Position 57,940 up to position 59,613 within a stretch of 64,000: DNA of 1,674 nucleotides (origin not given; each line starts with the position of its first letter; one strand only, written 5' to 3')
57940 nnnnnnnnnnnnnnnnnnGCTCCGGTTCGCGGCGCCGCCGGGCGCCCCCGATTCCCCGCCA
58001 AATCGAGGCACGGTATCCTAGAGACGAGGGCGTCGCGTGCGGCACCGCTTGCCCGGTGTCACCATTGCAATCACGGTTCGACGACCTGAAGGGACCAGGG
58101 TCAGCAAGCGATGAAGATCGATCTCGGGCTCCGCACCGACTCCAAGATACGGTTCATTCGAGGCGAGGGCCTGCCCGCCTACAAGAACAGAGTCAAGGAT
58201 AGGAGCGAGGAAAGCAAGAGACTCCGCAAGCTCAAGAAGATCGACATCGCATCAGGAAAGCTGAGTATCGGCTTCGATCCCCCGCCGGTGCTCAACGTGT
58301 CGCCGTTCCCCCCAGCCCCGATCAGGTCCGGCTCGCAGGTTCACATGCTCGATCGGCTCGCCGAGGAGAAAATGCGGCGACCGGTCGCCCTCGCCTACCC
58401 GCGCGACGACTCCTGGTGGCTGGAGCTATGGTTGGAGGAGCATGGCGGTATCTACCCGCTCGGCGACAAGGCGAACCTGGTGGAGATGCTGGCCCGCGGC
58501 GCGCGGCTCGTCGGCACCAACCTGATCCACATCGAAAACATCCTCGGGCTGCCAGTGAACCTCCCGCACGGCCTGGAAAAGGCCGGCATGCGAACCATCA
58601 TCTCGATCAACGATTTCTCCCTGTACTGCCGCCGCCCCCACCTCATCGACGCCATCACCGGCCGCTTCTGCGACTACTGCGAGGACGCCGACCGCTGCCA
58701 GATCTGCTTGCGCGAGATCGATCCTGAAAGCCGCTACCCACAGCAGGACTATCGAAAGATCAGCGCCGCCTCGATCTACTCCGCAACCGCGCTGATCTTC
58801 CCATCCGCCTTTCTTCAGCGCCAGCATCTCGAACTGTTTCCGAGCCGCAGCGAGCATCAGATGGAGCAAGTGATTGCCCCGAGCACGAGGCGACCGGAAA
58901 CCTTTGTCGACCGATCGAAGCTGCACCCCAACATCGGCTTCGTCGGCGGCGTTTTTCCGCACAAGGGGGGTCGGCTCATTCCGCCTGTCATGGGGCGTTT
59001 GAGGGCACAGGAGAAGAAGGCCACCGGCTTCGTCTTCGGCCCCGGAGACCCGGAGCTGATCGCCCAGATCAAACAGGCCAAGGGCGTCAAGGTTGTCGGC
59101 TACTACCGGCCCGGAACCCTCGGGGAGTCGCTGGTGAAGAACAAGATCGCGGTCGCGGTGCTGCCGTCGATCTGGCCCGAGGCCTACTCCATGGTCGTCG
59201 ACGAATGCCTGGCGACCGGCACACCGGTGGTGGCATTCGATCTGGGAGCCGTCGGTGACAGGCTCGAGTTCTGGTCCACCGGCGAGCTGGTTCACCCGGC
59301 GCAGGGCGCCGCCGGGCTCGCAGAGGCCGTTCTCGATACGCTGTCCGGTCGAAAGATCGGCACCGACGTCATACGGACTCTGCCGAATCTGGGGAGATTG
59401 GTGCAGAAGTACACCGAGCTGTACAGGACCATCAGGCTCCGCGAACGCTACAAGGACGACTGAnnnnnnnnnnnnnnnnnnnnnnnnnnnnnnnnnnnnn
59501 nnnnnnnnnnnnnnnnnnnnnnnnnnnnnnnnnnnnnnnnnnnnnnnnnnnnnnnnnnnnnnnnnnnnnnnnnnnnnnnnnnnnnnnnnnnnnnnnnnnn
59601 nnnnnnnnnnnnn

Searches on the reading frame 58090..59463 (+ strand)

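Call 19: search_protein_families(library=pfam, proteins=[window:58090-59463:+], max_evalue=0.001)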
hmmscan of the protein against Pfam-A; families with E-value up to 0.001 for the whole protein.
window:58090-59463:+ (457 aa): 2 families
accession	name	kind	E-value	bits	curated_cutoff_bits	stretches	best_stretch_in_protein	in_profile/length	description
PF13692.12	Glyco_trans_1_4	-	3.3e-12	47.3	27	1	280-418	2-140/142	Glycosyl transferases group 1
PF00534.26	Glycos_transf_1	-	1.2e-09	38.4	26.4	1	282-422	18-160/172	Glycosyl transferases group 1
